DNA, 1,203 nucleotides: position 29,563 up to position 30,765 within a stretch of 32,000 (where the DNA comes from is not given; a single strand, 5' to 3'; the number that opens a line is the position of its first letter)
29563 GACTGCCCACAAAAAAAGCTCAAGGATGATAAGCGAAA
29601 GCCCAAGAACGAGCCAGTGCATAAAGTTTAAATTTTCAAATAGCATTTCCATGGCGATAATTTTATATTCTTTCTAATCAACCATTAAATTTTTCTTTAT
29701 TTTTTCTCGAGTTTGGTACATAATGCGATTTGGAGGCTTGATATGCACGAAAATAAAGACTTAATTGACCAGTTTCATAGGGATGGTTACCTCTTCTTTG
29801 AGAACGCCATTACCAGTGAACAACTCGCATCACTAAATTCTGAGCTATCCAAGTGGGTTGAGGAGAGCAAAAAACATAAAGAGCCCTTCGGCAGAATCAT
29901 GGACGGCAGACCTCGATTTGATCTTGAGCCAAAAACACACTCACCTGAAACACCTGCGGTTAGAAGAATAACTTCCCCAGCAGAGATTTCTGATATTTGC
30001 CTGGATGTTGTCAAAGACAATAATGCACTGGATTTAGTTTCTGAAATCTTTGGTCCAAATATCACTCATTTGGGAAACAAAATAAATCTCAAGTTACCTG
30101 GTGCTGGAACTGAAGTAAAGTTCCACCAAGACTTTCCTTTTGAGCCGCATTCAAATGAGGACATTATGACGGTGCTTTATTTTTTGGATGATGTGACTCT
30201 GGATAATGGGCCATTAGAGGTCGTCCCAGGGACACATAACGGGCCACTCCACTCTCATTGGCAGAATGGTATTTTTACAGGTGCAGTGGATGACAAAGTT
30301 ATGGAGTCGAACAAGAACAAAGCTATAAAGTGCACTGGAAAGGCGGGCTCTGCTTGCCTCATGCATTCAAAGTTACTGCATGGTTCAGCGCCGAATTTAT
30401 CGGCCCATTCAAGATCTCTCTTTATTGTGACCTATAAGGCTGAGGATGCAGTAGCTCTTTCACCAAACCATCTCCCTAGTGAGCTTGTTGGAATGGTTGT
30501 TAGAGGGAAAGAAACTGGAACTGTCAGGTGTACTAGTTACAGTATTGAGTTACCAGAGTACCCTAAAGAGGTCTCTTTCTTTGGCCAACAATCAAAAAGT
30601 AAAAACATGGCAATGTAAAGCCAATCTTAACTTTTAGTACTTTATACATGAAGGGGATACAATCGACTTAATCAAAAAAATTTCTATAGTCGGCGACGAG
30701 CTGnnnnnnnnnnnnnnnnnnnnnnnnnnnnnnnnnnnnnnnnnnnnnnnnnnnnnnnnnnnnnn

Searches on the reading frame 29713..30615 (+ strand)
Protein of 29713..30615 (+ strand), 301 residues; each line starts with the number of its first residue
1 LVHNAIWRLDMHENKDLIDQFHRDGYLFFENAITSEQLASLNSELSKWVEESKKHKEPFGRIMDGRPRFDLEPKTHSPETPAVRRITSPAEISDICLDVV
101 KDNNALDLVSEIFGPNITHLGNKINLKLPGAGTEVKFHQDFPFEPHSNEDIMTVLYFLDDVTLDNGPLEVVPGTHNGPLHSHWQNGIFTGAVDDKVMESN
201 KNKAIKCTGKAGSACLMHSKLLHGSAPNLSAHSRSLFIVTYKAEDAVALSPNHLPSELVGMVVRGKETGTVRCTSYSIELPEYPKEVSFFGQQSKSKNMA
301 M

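Call 3: search_protein_families(library=pfam, proteins=[window:29713-30615:+], max_evalue=0.01)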
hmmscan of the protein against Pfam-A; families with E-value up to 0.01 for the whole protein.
window:29713-30615:+ (301 aa): 1 family
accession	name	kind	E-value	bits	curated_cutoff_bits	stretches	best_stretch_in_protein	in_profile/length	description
PF05721.19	PhyH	-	3e-29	103.2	22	1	21-235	1-212/213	Phytanoyl-CoA dioxygenase (PhyH)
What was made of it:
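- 29743..30618 (+): Upstream PhyH-family Fe/2OG dioxygenase gene (291 aa from ATG 29743). It is probably co-transcribed with the pair, but whether it belongs to the pathway is doubtful. Pfam PhyH 3e-29 (call 3).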

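Call 7: search_solved_structures(query=window:29713-30615:+, max_evalue=0.01, show_alignments=1)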
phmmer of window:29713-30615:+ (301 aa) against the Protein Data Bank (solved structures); distinct sequences matched with E-value up to 0.01: 15.
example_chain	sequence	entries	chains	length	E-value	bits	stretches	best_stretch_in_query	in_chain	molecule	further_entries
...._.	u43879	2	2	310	4e-10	42.7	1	75-242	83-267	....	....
5nch_A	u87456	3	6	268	5.4e-10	42.3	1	123-243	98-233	Leucine hydroxylase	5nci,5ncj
7dzz_A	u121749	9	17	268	7.1e-10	41.9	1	90-244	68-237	Phytanoyl-CoA dioxygenase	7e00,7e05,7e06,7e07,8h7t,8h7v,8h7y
7e01_A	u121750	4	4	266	7.2e-10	41.9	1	91-244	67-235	Phytanoyl-CoA dioxygenase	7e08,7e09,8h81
2a1x_A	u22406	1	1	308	5.1e-09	39.1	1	23-242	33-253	Phytanoyl-CoA dioxygenase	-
7dt0_A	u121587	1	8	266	9.6e-09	38.2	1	98-244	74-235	Phytanoyl-CoA dioxygenase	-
4xab_A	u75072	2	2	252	1.8e-07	34.1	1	121-252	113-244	EvdO2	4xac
4mhr_A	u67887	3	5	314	1.1e-06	31.5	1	20-243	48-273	Ectoine hydroxylase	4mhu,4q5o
6zyk_A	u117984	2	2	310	4.9e-06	29.3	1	100-270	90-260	Monooxygenase | Uncharacterized protein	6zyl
2opw_A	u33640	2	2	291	6e-06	29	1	126-242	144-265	PHYHD1 protein | Phytanoyl-CoA dioxygenase domain-containing protein 1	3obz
9c9n_A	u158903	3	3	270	6.1e-05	25.7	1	117-246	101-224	Fe/2-OG dependent dioxygenase MysH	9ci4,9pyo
9pze_A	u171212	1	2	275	0.00012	24.8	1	117-246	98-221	Fe/2-OG dependent dioxygenase MysH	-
6s0u_A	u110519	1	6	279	0.002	20.7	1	104-257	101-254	Kanamycin B dioxygenase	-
6s0r_A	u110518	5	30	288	0.0022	20.6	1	104-257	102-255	Kanamycin B dioxygenase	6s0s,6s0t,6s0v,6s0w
7cl2_A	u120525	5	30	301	0.0024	20.5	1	105-257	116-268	Kanamycin B dioxygenase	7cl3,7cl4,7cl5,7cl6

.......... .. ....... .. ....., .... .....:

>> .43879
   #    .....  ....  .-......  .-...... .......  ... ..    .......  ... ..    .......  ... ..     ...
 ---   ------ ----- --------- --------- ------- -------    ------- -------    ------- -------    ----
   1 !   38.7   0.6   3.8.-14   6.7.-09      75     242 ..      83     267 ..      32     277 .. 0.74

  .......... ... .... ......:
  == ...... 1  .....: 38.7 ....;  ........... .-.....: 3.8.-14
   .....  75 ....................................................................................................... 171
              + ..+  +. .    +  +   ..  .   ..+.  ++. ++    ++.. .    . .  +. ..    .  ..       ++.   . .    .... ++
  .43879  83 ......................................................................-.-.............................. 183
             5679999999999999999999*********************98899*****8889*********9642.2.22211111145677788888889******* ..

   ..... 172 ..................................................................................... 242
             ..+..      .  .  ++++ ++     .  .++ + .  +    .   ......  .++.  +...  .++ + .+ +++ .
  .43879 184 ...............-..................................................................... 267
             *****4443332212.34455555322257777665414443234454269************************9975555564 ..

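Call 8: search_protein_families(library=ncbifam, proteins=[window:29713-30615:+], max_evalue=0.01)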
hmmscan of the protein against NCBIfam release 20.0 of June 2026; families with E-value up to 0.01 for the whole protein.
window:29713-30615:+ (301 aa): 3 families
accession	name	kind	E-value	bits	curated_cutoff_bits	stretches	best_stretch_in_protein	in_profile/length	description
TIGR02408.1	ectoine_ThpD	equivalog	5.3e-18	65.3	336.5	1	14-251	18-257/277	ectoine hydroxylase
NF052437.1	MPhHdxlPhnYGIM8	equivalog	1.2e-07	31.5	500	1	14-243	6-215/260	methylphosphonate hydroxylase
TIGR01762.1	chlorin-enz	subfamily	0.00014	21.3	226.3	0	194-237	198-241/288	chlorinating enzyme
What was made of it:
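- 29743..30618 (+): Weak matches to the ectoine-hydroxylase model (65 bits, cutoff 336) and the methylphosphonate-hydroxylase PhnY* model (31.5 bits, cutoff 500) (call 8).
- On PhnY*/PhnZ (2-AEP oxidative pathway): The upstream PhyH protein scores only 31.5 bits on the GmPhnY* model (cutoff 500) (call 8).
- It matches ectoine hydroxylase better, at 65 bits (call 8).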

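Call 19: find_homologous_proteins(query=window:29743-30615:+, max_evalue=0.00001)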
Query window:29743-30615:+ (291 aa): 2748 proteins with E <= 0.00001 among 3446 candidates; the best 120 are listed.
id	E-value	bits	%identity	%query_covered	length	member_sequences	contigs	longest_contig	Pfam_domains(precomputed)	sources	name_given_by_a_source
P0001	3.4e-193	658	98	100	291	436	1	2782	PF05721.20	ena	-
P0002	9.3e-176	601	89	100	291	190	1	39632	PF05721.20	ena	-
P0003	1.9e-171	587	86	100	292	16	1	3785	PF05721.20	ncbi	-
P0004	2.8e-170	583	86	100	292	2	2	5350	PF05721.20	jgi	-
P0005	3.8e-170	583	86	100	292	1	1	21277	PF05721.20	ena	-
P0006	3.9e-170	583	86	100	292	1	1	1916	PF05721.20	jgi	-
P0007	4.2e-170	583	85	100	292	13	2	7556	PF05721.20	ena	-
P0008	9.9e-170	581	86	99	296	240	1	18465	PF05721.20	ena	-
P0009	1.1e-169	581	85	100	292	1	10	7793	PF05721.20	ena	-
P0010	1.4e-169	581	86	100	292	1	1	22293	PF05721.20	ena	-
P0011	3.6e-169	579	85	100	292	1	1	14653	PF05721.20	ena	-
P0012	3.9e-169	579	85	100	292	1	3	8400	PF05721.20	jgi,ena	-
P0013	7.4e-169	578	85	100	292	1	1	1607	PF05721.20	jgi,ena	jgi:phytanoyl-CoA hydroxylase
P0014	1.0e-168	578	85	100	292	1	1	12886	PF05721.20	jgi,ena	-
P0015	1.8e-168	577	85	99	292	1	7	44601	PF05721.20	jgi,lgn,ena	jgi:phytanoyl-CoA hydroxylase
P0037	1.0e-138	480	72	98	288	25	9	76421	PF05721.20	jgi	-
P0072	2.1e-135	469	70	97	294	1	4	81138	PF05721.20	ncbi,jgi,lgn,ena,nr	ncbi:MAG: phytanoyl-CoA dioxygenase family protein [Gammaproteobacteria bacterium]|nr:phytanoyl-CoA 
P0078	5.4e-135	467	71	99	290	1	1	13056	PF05721.20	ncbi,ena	ncbi:MAG: phytanoyl-CoA dioxygenase family protein [Candidatus Pseudothioglobus sp.]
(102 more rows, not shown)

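Call 20: find_encoding_contigs(protein=P0002, flank=10000, max_places=4)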
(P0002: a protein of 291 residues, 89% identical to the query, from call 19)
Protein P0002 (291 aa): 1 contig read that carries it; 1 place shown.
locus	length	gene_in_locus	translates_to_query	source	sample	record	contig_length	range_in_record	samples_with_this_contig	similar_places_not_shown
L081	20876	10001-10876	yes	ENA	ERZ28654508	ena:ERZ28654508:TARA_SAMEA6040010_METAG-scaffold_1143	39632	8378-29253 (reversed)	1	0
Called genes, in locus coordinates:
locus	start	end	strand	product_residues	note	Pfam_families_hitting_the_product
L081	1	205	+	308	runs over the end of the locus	PF07549:Sec_GG, PF02355:SecD_SecF_C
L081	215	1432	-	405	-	PF00109:ketoacyl-synt, PF02801:Ketoacyl-synt_C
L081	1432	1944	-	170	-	PF07977:FabA, PF22818:ApeI-like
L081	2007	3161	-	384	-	PF01053:Cys_Met_Meta_PP, PF06838:Met_gamma_lyase (weak), PF00155:Aminotran_1_2, PF01041:DegT_DnrJ_EryC1 (weak), PF00266:Aminotran_5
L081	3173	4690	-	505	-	PF13230:GATase_4 (weak), PF13522:GATase_6, PF13537:GATase_7, PF00156:Pribosyltran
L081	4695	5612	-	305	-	PF02674:Colicin_V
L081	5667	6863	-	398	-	-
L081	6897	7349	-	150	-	PF04186:FxsA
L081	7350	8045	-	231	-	PF13847:Methyltransf_31 (weak), PF02390:Methyltransf_4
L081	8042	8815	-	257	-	PF03372:Exo_endo_phos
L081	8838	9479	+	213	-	PF00156:Pribosyltran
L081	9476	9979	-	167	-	PF01957:NfeD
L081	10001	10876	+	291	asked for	PF05721:PhyH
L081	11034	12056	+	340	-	PF02668:TauD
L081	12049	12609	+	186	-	PF01966:HD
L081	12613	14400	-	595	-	PF02776:TPP_enzyme_N, PF00205:TPP_enzyme_M, PF02775:TPP_enzyme_C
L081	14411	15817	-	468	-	PF00171:Aldedh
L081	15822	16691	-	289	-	PF01261:AP_endonuc_2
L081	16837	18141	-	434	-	PF06808:DctM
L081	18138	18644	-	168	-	PF04290:DctQ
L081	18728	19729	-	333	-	PF03480:DctP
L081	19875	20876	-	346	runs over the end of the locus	PF01408:GFO_IDH_MocA, PF22685:Gal80p_C-like, PF22725:GFO_IDH_MocA_C3, PF02894:GFO_IDH_MocA_C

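Call 21: find_encoding_contigs(protein=P0001, flank=10000, max_places=4)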
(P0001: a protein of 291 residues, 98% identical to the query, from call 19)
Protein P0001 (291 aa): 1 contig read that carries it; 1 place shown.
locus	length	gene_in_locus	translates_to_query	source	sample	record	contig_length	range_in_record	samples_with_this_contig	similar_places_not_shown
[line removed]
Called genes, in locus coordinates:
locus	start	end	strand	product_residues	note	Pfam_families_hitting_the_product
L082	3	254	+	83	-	?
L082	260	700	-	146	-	PF01957:NfeD (weak)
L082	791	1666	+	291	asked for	PF05721:PhyH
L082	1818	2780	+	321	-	?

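Call 23: search_protein_families(library=ncbifam, proteins=[L081:12049-12606:+, L081:10001-10873:+], max_evalue=0.001)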
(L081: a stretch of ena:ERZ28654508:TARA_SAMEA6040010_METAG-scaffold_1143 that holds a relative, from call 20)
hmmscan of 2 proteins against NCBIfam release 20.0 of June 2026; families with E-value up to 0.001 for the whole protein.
L081:12049-12606:+ (186 aa): 4 families
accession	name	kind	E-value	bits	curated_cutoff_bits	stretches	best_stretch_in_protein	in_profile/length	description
NF049941.1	HyMthAminphonOxyTmpB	equivalog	5.2e-77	257.9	300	1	4-185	2-183/188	(R)-1-hydroxy-2-trimethylaminoethylphosphonate oxygenase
TIGR03276.1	Phn-HD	hypoth_equivalog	5.2e-59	198.8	214.6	1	8-184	2-178/179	phosphonate degradation HD-domain oxygenase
NF052439.1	HMPDioxPhnZ1GIM8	equivalog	4.9e-46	156.7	300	1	9-184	22-197/199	hydroxymethylphosphonate dioxygenase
TIGR00277.1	HDIG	domain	3.7e-07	29.9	27.6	1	38-106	15-83/84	HDIG domain-containing metalloprotein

L081:10001-10873:+ (291 aa): 2 families
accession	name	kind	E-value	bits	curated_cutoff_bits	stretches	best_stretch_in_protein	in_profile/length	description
TIGR02408.1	ectoine_ThpD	equivalog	5.9e-19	68.5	336.5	1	5-242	19-258/277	ectoine hydroxylase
NF052437.1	MPhHdxlPhnYGIM8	equivalog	2.4e-08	33.8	500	1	86-233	76-215/260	methylphosphonate hydroxylase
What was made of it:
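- Closest known: TmpA / TmpB of Leisingera caerulea. Different: HD orthologs score below the TmpB curated cutoff (call 23).
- TmpB is the best-scoring family for both the HD fragment and the full orthologs (calls 8, 23).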

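Call 45: search_protein_representatives(protein=window:29743-30615:+)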
Query: 291 residues. Proteins with E-value up to 0.001 (for the whole library): 3551; up to 1e-10: 796; up to 1e-30: 103. The best 150 are listed.
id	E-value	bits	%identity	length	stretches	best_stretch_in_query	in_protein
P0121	3.9e-87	308.6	50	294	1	10-284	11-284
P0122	9.2e-75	268.0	51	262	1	4-257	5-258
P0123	1.1e-67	244.8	44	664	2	120-285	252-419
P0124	1.6e-66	241.0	53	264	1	91-289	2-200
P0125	4.2e-66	239.6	42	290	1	7-285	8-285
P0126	8.6e-66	238.6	47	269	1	40-286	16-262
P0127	5.4e-65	236.0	43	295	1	9-285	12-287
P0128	9.7e-60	218.7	42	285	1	7-284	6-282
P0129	3.5e-58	213.6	47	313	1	6-219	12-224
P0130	3.2e-56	207.2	59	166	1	9-167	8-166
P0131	2.2e-55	204.4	54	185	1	36-205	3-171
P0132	2.2e-50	188.0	39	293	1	10-285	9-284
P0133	8.8e-49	182.8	47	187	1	98-277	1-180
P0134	6.3e-47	176.7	48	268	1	8-182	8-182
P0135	7.4e-47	176.5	39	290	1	7-276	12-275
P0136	1.3e-46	175.6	37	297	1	8-258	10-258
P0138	2.5e-44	168.2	37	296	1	9-268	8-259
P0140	2.1e-42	161.8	37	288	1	10-288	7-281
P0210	1.9e-31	125.9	34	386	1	9-243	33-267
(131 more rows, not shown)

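Call 46: search_protein_families(library=pfam, proteins=[P0121, P0123, P0125, P0127, P0128, P0132, P0135, P0136, P0210, P0140], max_evalue=0.001)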
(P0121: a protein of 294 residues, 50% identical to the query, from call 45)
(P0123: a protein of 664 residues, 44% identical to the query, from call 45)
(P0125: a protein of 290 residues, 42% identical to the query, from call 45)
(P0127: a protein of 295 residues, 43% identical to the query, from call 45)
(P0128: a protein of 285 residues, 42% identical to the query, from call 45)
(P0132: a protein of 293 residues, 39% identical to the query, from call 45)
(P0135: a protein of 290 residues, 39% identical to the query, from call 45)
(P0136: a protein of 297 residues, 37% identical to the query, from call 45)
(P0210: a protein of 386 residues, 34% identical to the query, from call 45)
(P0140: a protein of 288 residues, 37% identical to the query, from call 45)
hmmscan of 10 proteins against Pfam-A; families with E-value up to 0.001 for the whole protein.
P0121 (294 aa): 1 family
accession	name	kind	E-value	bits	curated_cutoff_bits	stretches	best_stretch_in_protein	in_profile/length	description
PF05721.19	PhyH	-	1.9e-33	117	22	1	12-225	1-212/213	Phytanoyl-CoA dioxygenase (PhyH)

P0123 (664 aa): 1 family
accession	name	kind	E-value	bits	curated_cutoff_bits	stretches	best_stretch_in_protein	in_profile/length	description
PF05721.19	PhyH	-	6.7e-30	105.4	22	3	263-358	117-212/213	Phytanoyl-CoA dioxygenase (PhyH)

P0125 (290 aa): 1 family
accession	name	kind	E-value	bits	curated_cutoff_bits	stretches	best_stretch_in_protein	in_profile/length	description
PF05721.19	PhyH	-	3.2e-28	99.9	22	1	12-224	1-211/213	Phytanoyl-CoA dioxygenase (PhyH)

P0127 (295 aa): 1 family
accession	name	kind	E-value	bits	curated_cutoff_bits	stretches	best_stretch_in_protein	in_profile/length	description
PF05721.19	PhyH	-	9.2e-28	98.4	22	1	14-227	1-212/213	Phytanoyl-CoA dioxygenase (PhyH)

P0128 (285 aa): 1 family
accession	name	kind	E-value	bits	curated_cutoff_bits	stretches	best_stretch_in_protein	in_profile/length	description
PF05721.19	PhyH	-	3.2e-21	77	22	1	10-222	1-211/213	Phytanoyl-CoA dioxygenase (PhyH)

P0132 (293 aa): 1 family
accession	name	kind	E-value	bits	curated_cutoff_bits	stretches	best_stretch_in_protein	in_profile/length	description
PF05721.19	PhyH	-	6.8e-24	85.8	22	1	10-225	1-213/213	Phytanoyl-CoA dioxygenase (PhyH)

P0135 (290 aa): 1 family
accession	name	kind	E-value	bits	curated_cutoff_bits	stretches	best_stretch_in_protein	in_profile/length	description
PF05721.19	PhyH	-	1.1e-32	114.5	22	1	16-223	1-212/213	Phytanoyl-CoA dioxygenase (PhyH)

P0136 (297 aa): 1 family
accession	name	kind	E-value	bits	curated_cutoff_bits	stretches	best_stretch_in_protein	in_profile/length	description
PF05721.19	PhyH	-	3.4e-27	96.6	22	1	13-225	1-212/213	Phytanoyl-CoA dioxygenase (PhyH)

P0210 (386 aa): 1 family
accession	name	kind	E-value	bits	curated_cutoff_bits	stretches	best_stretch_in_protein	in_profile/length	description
PF05721.19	PhyH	-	1.4e-30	107.6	22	1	35-249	1-212/213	Phytanoyl-CoA dioxygenase (PhyH)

P0140 (288 aa): 1 family
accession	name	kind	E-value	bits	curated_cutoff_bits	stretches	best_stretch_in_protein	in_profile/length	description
PF05721.19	PhyH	-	1.5e-21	78.1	22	1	8-215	1-212/213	Phytanoyl-CoA dioxygenase (PhyH)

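Call 47: list_cluster_members(proteins=[P0121, P0123, P0125, P0127, P0128, P0132, P0135, P0136, P0138, P0140])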
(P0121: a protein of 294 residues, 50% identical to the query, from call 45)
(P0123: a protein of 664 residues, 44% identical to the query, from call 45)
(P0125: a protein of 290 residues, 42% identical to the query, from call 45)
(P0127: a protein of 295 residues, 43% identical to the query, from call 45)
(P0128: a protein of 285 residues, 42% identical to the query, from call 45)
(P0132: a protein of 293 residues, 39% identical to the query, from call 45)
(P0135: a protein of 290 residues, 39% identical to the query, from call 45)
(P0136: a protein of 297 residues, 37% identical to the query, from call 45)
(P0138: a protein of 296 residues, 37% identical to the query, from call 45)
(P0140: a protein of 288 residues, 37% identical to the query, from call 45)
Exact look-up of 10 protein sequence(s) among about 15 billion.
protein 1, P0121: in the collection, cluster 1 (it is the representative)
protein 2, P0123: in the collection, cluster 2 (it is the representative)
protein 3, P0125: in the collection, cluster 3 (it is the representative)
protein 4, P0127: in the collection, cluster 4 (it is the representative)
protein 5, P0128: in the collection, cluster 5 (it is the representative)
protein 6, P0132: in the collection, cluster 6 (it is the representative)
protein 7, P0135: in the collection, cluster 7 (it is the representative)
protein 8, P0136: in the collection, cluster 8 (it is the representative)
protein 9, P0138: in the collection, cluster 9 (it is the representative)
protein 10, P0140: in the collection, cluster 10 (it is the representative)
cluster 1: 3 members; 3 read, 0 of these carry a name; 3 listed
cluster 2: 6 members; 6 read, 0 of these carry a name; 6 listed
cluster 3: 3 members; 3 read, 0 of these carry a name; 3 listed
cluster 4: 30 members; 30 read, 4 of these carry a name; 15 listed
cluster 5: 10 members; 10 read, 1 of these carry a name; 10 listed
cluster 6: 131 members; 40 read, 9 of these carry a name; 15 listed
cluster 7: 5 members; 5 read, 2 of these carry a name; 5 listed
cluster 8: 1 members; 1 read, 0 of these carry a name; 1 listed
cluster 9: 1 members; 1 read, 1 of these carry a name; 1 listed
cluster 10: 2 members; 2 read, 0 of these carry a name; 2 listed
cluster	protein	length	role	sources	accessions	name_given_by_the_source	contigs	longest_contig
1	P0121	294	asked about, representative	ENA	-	-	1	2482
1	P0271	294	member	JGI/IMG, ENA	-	-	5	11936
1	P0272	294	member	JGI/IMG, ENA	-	-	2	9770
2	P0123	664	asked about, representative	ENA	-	-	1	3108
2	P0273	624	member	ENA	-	-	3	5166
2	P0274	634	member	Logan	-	-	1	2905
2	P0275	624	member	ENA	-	-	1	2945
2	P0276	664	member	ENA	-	-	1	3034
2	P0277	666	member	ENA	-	-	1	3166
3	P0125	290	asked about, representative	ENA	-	-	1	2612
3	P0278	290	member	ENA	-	-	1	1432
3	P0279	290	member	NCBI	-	-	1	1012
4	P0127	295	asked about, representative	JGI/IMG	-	-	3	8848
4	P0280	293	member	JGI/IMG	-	ectoine hydroxylase-related dioxygenase (phytanoyl-CoA dioxygenase family)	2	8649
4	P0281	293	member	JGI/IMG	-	ectoine hydroxylase-related dioxygenase (phytanoyl-CoA dioxygenase family)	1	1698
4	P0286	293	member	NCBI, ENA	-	-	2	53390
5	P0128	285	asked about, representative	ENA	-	-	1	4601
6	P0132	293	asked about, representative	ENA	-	-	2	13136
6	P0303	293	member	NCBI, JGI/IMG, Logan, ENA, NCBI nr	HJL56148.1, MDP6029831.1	MAG TPA: phytanoyl-CoA dioxygenase family protein [Arenicellales bacterium] | hypothetical protein | phytanoyl-CoA dioxygenase family protein [Arenicellales bacterium]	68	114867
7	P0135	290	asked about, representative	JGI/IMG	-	-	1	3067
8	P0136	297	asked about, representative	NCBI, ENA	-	-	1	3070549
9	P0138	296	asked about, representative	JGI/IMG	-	ectoine hydroxylase-related dioxygenase (phytanoyl-CoA dioxygenase family)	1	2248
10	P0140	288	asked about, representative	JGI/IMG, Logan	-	-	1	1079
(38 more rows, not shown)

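Call 48: find_encoding_contigs(protein=P0271, flank=6000, max_places=3)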
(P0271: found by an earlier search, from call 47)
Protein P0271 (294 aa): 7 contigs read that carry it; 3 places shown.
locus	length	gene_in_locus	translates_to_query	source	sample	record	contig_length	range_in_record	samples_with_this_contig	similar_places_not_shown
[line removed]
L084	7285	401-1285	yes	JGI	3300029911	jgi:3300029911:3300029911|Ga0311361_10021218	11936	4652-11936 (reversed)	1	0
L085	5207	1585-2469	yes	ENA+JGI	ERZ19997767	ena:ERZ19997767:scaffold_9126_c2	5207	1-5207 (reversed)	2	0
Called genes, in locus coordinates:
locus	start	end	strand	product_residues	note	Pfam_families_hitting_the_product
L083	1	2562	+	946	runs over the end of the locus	PF02347:GDC-P, PF00266:Aminotran_5 (faint), PF02347:GDC-P, PF01212:Beta_elim_lyase (weak), PF21478:GcvP2_C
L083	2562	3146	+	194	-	-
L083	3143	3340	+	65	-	-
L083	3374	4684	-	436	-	PF00078:RVT_1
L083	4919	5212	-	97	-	PF05437:AzlD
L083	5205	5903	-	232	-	PF03591:AzlC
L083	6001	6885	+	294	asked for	PF05721:PhyH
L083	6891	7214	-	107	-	-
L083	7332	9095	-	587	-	PF01321:Creatinase_N, PF16189:Creatinase_N_2, PF00557:Peptidase_M24, PF16188:Peptidase_M24_C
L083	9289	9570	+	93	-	PF06568:YjiS-like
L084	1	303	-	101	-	?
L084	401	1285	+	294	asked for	PF05721:PhyH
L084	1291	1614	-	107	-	-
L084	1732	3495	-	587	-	PF01321:Creatinase_N, PF16189:Creatinase_N_2, PF00557:Peptidase_M24, PF16188:Peptidase_M24_C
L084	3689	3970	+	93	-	PF06568:YjiS-like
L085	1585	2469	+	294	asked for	PF05721:PhyH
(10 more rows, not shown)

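Call 49: find_encoding_contigs(protein=P0286, flank=6000, max_places=3)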
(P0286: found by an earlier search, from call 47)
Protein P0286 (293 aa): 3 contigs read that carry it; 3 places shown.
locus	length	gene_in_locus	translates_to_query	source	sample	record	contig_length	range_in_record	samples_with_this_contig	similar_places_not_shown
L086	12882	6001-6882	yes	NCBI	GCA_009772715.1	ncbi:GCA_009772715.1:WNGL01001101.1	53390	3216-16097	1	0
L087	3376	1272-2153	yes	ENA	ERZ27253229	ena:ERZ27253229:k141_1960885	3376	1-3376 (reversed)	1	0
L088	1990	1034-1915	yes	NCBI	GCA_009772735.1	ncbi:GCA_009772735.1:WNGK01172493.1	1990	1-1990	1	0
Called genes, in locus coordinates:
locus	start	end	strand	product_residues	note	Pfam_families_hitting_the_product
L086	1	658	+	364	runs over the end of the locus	PF00005:ABC_tran, PF08402:TOBE_2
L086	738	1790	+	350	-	PF01547:SBP_bac_1, PF13416:SBP_bac_8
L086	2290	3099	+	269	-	PF00528:BPD_transp_1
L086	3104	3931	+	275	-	PF00528:BPD_transp_1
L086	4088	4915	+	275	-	PF05721:PhyH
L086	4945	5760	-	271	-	-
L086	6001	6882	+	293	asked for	PF05721:PhyH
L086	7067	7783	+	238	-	-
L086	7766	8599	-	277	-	PF13432:TPR_16, PF23914:TPR_CcmH_CycH (weak), PF07719:TPR_2 (weak), PF13414:TPR_11 (weak), PF13371:TPR_9 (weak), PF13414:TPR_11, PF13432:TPR_16, PF13432:TPR_16, +16 more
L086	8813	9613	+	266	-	PF08220:HTH_DeoR, PF00455:DeoRC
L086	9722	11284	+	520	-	PF01266:DAO, PF16901:DAO_C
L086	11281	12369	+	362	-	PF00005:ABC_tran, PF08402:TOBE_2 (weak)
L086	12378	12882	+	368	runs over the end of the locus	PF00005:ABC_tran, PF17912:OB_MalK (weak)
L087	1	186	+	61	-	?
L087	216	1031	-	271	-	-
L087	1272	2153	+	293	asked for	PF05721:PhyH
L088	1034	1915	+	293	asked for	PF05721:PhyH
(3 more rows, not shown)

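Call 50: find_encoding_contigs(protein=P0303, flank=6000, max_places=3)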
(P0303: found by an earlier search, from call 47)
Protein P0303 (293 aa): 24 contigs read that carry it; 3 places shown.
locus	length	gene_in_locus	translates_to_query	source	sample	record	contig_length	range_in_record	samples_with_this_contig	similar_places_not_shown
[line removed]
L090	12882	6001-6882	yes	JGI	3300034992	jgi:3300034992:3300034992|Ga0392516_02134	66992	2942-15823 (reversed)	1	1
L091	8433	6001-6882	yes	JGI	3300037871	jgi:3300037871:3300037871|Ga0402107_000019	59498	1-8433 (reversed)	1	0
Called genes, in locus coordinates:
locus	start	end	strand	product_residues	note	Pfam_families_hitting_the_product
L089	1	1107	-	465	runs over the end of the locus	PF01979:Amidohydro_1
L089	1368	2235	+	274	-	PF05721:PhyH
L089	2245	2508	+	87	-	PF00221:Lyase_aromatic (weak)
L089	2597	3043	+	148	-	-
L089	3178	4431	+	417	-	PF00890:FAD_binding_2 (weak), PF01266:DAO (weak), PF01593:Amino_oxidase, PF01946:Thi4 (weak), PF03486:HI0933_like (weak), PF12831:FAD_oxidored, PF13450:NAD_binding_8, PF01593:Amino_oxidase, +2 more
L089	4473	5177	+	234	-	PF19700:DUF6198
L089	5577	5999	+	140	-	PF01042:Ribonuc_L-PSP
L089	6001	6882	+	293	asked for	PF05721:PhyH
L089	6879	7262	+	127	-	PF06267:DUF1028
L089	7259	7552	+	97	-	PF06267:DUF1028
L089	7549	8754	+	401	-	PF01546:Peptidase_M20, PF07687:M20_dimer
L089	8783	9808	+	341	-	PF00850:Hist_deacetyl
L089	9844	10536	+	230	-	PF02798:GST_N, PF13417:GST_N_3, PF22441:CLIC-like_N, PF13409:GST_N_2, PF13410:GST_C_2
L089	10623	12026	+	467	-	PF00202:Aminotran_3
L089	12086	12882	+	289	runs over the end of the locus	PF00795:CN_hydrolase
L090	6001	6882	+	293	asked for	PF05721:PhyH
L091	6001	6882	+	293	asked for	PF05721:PhyH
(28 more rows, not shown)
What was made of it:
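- Relatives at 39-50% identity lie in amine and amino-acid catabolic contexts (calls 48-50).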
